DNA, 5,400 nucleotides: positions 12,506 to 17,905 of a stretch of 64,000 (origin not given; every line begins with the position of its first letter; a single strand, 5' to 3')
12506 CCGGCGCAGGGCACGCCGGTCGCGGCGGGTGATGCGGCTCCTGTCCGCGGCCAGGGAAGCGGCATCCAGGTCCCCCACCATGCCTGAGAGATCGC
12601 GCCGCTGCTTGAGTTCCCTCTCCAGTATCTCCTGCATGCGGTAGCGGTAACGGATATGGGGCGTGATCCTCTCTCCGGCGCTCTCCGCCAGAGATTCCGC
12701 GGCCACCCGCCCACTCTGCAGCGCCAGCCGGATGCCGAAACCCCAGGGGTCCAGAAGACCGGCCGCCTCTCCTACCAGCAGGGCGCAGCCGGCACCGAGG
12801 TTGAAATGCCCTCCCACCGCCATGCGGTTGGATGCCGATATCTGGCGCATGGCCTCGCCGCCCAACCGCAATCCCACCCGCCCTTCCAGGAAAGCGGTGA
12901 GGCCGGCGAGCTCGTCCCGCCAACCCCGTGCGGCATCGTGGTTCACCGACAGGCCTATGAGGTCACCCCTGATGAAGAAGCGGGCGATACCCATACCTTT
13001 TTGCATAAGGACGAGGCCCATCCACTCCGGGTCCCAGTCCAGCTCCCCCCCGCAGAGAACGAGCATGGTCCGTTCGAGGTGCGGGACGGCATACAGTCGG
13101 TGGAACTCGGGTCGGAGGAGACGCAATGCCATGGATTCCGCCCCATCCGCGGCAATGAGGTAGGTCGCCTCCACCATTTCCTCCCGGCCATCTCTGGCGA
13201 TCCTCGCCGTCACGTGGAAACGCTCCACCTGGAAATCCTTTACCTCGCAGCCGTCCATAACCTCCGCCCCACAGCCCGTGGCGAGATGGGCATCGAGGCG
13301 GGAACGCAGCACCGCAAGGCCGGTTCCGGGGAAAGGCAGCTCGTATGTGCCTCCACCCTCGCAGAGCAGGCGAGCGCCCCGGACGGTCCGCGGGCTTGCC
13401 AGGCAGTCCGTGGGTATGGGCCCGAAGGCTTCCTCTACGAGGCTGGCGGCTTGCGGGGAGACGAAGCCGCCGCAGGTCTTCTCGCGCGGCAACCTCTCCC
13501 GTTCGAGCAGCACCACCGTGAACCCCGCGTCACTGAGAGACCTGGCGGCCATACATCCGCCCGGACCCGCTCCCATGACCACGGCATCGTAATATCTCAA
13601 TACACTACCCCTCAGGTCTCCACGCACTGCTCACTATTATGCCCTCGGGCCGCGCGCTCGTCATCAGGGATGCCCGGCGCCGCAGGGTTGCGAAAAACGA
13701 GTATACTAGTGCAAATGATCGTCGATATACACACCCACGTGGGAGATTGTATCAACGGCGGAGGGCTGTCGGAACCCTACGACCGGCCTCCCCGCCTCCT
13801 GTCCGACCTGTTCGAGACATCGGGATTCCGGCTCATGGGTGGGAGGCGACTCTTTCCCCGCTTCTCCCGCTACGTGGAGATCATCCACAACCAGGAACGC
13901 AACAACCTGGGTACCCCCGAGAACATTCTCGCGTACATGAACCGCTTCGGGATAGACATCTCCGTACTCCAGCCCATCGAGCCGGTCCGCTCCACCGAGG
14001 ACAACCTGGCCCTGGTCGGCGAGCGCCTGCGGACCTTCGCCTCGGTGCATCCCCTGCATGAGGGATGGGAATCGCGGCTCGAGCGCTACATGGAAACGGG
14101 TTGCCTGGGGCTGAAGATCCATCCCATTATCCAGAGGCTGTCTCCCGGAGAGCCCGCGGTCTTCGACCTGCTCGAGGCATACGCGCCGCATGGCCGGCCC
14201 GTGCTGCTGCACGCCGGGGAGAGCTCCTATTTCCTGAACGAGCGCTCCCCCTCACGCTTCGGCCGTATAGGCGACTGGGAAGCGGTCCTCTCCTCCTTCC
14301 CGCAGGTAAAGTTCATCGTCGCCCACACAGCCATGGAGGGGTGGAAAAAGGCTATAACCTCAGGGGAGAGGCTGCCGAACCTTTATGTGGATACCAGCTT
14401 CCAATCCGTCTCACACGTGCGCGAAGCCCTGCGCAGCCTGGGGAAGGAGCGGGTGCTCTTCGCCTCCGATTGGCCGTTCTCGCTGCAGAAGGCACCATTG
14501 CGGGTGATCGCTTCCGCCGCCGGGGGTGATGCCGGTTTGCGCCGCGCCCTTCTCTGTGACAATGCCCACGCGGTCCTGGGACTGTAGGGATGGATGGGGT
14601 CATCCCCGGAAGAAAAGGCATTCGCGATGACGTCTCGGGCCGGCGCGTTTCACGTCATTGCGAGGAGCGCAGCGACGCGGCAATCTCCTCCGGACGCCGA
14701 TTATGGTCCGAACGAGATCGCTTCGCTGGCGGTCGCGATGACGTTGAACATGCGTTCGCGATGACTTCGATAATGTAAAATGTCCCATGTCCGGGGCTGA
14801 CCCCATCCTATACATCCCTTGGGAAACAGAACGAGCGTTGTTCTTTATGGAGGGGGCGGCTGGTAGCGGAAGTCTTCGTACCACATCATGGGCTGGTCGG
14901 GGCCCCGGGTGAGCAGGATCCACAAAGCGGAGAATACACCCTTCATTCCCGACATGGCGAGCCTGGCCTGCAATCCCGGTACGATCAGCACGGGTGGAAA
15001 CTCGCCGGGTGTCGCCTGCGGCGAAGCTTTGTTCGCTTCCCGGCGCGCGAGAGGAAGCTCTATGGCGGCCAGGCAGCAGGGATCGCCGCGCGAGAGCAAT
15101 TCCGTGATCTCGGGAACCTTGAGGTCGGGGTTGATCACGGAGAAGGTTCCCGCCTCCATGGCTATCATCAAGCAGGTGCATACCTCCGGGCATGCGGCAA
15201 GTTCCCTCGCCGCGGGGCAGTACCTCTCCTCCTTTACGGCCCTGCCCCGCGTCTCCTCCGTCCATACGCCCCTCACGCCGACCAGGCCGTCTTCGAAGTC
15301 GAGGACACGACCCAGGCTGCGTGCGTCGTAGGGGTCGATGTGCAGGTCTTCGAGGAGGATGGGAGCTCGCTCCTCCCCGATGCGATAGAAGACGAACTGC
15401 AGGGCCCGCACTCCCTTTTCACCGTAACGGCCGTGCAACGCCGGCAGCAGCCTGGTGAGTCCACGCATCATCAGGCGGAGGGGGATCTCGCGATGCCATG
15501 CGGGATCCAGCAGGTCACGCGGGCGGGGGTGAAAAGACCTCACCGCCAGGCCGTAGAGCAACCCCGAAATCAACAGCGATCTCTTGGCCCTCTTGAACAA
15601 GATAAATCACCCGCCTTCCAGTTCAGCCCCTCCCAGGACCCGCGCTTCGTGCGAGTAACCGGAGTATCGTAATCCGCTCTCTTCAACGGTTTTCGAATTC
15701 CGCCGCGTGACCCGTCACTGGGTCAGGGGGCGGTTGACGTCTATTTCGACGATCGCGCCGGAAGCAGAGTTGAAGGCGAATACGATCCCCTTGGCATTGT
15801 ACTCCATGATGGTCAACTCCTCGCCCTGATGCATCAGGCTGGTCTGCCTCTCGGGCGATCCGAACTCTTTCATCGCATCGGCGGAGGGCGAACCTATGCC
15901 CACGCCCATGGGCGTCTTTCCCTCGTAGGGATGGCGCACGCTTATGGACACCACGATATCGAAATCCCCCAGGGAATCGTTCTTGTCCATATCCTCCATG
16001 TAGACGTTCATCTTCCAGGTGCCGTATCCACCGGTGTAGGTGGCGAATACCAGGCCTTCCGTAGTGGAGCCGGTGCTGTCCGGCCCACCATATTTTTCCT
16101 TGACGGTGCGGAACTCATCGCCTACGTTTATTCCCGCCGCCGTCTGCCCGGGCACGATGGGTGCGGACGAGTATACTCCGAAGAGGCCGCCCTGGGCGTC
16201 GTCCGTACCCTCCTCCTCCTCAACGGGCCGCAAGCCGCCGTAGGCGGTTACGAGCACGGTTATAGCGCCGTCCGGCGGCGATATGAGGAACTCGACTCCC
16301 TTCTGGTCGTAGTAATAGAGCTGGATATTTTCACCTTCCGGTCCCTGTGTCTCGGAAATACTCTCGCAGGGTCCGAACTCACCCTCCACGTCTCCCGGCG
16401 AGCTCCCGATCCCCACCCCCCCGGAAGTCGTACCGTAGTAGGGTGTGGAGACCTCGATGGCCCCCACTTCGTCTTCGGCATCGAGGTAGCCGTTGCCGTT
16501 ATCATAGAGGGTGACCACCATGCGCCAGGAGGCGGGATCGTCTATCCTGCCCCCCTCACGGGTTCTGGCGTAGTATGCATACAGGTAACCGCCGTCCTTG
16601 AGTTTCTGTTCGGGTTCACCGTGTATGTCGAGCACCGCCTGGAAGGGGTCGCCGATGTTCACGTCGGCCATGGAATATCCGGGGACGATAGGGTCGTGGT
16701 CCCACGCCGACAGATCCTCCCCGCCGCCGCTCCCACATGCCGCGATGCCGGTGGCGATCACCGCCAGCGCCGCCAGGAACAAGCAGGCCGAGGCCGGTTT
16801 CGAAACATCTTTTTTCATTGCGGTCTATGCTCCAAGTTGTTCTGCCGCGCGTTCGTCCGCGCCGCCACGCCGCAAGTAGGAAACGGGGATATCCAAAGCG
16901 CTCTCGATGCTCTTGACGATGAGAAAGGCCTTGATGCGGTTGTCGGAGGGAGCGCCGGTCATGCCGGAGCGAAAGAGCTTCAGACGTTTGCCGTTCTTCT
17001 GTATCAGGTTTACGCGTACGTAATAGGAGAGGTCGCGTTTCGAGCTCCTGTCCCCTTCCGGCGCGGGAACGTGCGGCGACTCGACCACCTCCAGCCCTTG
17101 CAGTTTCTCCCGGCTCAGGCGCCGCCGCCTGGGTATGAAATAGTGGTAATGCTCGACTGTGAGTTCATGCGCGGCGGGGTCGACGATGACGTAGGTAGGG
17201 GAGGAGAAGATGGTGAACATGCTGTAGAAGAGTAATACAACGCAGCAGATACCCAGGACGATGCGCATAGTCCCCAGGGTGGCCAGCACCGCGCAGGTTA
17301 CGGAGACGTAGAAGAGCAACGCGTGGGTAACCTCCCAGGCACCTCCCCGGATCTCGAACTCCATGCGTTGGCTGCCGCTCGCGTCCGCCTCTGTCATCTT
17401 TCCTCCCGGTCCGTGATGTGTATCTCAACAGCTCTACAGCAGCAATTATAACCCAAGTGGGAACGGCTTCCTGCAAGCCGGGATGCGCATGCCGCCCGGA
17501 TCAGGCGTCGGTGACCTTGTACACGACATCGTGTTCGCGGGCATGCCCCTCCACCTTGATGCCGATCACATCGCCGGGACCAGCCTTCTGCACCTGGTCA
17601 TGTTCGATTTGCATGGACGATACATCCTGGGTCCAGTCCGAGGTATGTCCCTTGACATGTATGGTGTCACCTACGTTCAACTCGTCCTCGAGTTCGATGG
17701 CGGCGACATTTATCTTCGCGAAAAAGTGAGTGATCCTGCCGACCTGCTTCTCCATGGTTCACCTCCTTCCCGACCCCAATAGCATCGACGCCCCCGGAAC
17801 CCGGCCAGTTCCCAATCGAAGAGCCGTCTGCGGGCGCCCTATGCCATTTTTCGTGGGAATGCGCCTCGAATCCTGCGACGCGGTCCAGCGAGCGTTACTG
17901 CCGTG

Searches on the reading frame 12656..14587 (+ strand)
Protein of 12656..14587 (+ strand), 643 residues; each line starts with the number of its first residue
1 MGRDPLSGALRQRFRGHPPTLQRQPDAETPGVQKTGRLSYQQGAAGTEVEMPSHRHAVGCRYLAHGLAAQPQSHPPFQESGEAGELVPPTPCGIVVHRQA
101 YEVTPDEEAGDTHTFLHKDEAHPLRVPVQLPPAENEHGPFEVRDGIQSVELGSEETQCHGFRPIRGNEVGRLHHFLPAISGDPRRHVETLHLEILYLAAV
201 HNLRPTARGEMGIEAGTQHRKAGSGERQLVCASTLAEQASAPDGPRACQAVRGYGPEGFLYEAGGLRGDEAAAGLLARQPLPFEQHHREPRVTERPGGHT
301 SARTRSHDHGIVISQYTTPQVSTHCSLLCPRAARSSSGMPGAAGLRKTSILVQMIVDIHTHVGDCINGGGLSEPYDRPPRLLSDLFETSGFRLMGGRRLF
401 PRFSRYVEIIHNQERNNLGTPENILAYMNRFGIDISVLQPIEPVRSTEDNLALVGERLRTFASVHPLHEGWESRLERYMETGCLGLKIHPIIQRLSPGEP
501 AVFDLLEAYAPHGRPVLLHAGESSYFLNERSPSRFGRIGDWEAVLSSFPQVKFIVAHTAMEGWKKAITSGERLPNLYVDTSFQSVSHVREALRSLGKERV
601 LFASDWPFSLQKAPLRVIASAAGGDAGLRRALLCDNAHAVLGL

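Call 6: search_protein_families(library=pfam, proteins=[window:12656-14587:+], max_evalue=0.01)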
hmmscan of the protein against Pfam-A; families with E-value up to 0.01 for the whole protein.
window:12656-14587:+ (643 aa): 1 family
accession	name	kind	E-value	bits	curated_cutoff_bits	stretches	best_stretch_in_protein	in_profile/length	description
PF04909.20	Amidohydro_2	-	1.2e-25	91.3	26.4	1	451-643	74-289/289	Amidohydrolase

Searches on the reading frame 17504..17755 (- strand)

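Call 54: search_protein_families(library=pfam, proteins=[window:17504-17755:-], max_evalue=0.01)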
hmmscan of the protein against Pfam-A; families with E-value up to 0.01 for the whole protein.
window:17504-17755:- (84 aa): 1 family
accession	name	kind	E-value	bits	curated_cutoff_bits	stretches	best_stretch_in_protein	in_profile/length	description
PF03144.31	GTP_EFTU_D2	-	3.2e-06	27.9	30.3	1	26-74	13-64/73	Elongation factor Tu domain 2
